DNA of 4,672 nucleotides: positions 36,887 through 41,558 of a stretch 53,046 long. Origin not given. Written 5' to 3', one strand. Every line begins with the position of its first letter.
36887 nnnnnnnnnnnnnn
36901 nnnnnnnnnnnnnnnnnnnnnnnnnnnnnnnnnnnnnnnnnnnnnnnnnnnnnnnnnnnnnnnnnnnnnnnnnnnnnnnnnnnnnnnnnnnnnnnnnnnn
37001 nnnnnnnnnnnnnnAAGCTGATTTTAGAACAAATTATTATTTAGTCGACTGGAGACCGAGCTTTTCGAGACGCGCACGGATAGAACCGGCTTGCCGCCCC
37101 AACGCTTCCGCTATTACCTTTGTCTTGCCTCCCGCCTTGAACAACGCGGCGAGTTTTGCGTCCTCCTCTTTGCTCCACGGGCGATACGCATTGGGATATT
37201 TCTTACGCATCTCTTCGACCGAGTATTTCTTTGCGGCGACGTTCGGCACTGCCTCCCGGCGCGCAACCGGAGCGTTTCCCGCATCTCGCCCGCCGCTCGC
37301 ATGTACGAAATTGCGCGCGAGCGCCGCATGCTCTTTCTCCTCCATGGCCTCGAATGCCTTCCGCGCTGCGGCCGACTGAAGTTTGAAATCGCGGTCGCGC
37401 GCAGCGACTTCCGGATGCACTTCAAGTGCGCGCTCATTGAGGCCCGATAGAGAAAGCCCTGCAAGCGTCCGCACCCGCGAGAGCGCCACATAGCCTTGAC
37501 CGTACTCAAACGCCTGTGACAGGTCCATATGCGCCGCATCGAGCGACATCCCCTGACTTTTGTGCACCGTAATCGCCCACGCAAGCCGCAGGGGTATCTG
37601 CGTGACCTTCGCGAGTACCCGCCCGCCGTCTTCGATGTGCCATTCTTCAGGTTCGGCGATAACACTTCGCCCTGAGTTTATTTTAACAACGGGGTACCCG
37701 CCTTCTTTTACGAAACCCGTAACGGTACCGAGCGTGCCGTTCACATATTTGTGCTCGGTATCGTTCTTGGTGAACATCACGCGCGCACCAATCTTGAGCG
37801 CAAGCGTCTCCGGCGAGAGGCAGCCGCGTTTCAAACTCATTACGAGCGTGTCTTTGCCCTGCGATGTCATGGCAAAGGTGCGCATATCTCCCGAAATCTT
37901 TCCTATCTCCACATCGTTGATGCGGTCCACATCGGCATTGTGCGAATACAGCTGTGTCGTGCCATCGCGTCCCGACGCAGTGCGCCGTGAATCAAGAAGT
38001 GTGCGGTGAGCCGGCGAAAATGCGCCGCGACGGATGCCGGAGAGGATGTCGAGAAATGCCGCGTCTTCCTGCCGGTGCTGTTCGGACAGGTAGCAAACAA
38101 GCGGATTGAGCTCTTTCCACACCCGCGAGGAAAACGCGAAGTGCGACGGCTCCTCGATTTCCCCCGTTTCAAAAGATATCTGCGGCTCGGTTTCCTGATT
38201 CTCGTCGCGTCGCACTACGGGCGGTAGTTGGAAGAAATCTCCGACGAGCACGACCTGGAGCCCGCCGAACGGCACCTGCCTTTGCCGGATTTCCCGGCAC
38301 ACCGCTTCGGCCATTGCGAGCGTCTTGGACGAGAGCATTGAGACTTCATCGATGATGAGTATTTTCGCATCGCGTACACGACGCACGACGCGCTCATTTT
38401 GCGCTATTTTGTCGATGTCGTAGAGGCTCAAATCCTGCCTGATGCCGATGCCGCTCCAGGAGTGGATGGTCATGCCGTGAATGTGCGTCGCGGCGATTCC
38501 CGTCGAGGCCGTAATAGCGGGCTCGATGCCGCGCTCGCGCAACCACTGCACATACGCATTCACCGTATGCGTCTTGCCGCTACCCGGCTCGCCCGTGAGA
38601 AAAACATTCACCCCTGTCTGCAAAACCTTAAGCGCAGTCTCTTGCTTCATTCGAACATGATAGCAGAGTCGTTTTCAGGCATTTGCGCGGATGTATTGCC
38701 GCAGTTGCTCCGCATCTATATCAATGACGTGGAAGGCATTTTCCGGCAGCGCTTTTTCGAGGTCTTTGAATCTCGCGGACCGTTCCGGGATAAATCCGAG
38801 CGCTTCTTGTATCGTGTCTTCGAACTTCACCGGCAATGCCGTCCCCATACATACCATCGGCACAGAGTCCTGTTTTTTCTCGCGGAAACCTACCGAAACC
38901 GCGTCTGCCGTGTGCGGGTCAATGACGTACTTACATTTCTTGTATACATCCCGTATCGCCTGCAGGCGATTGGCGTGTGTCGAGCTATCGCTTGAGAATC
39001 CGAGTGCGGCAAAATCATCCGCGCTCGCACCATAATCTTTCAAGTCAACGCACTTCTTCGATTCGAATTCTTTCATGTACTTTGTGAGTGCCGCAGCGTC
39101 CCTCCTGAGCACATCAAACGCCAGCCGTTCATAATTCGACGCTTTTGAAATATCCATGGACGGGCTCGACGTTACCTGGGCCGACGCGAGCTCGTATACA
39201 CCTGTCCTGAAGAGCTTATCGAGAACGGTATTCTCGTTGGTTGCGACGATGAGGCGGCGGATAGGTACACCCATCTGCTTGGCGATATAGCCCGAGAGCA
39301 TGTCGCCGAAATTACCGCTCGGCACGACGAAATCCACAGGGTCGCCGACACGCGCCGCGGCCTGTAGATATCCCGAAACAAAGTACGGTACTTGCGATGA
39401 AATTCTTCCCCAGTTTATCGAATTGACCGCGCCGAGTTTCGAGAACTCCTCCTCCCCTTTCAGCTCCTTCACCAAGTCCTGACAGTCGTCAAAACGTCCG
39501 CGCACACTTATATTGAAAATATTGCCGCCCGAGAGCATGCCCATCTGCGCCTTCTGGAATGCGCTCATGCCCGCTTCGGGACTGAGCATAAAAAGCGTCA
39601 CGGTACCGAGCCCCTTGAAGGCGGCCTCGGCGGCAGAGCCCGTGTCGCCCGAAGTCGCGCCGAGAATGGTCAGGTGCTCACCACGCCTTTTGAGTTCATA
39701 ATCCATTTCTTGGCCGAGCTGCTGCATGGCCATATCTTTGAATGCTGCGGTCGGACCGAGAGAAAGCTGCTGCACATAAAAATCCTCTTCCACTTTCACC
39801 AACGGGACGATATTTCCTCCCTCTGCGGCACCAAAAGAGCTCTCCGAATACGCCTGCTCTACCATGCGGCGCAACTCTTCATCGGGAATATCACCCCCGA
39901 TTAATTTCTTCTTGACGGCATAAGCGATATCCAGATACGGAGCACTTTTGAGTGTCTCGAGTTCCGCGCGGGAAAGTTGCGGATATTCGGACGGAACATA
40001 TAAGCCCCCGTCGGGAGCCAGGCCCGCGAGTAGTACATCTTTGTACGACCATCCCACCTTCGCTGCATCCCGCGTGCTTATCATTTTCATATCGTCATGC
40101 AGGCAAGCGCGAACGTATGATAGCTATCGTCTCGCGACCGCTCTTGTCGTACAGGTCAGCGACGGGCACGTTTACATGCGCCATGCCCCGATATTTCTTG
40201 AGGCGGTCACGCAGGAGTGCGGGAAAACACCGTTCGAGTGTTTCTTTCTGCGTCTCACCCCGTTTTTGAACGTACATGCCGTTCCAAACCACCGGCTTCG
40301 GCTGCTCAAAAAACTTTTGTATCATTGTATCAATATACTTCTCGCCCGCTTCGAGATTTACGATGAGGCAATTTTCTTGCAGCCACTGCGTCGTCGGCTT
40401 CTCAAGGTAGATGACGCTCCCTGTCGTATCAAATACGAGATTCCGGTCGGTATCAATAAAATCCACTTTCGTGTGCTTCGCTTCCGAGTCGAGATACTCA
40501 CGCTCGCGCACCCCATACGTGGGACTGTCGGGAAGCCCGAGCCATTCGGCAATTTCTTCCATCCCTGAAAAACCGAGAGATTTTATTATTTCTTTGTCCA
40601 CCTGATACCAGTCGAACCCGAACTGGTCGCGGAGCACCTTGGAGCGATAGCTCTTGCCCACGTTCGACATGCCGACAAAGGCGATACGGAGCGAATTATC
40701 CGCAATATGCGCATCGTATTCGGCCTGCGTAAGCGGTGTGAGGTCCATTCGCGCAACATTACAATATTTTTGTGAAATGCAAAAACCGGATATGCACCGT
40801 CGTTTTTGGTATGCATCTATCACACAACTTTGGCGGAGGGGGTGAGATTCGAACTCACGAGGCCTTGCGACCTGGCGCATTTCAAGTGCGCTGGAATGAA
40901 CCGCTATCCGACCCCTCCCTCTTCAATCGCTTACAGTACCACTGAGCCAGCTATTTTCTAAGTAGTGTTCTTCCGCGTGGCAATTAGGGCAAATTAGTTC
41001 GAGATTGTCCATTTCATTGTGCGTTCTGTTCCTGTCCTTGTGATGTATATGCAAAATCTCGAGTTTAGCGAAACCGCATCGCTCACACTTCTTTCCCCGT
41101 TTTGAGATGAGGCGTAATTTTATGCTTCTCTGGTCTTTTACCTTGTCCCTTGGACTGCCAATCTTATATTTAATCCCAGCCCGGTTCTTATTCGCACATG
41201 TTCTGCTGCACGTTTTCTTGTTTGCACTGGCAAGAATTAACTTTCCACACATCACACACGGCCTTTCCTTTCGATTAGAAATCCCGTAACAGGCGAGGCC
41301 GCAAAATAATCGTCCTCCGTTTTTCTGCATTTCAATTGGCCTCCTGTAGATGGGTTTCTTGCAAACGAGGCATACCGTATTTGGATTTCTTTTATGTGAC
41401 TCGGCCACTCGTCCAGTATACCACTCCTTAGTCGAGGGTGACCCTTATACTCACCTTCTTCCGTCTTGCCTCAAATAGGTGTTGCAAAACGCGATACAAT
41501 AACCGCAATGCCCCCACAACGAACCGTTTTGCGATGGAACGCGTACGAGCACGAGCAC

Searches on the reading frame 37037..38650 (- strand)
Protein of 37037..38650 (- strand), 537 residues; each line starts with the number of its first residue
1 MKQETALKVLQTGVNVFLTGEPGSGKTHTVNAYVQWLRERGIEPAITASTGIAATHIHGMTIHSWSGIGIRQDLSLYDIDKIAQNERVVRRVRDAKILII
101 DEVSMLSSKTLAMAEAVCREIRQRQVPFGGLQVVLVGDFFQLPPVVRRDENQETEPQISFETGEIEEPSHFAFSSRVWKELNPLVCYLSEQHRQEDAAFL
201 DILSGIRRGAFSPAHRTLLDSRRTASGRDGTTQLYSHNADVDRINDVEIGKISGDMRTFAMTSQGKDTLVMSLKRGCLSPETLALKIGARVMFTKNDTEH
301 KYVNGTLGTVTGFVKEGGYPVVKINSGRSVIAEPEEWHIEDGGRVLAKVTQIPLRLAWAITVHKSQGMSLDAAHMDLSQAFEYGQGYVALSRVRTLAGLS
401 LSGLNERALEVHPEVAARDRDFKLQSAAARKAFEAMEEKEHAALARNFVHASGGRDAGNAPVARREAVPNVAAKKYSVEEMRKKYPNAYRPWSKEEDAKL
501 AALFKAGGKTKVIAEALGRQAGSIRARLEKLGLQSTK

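Call 42: search_protein_families(library=pfam, proteins=[window:37037-38650:-], max_evalue=0.001)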
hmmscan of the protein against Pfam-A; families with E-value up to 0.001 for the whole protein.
window:37037-38650:- (537 aa): 9 families
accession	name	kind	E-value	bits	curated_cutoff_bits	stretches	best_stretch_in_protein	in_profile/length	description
PF05970.20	PIF1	-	3.1e-32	112.4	25.9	1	11-211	20-217/223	PIF1-like helicase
PF13245.12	AAA_19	-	1.8e-15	57.7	25.1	1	3-146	1-133/134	AAA domain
PF13604.12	AAA_30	-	8.6e-14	52.1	27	1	3-146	6-132/191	AAA domain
PF13401.12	AAA_22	-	7.9e-08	33.1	27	1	16-137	8-122/130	AAA domain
PF21530.3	Pif1_2B_dom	-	9.5e-06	25.7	23.9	1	272-313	5-47/47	DNA helicase Pif1, 2B domain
PF07728.20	AAA_5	-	3.4e-05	24.3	22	1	15-112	1-84/139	AAA domain (dynein-related subfamily)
PF03266.21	NTPase_1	-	0.00013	22.3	23.9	0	15-42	1-28/168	NTPase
PF13086.12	AAA_11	-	0.00022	21.5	27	0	10-39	14-50/257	AAA domain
PF20720.3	nSTAND3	-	0.00027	21.1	27.2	1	4-47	8-51/155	Novel STAND NTPase 3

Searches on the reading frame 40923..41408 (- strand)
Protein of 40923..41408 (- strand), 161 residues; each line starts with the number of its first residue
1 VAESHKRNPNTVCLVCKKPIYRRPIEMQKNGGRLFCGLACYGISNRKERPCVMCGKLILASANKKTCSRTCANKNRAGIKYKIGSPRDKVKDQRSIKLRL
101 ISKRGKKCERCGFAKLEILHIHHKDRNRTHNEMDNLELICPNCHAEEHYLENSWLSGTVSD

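Call 42: search_protein_families(library=pfam, proteins=[window:40923-41408:-], max_evalue=0.001)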
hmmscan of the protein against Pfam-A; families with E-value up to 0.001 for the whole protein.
window:40923-41408:- (161 aa): 1 family
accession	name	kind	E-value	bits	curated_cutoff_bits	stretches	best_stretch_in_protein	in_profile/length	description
PF01844.29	HNH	-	2.5e-06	28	21.4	1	108-148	1-45/47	HNH endonuclease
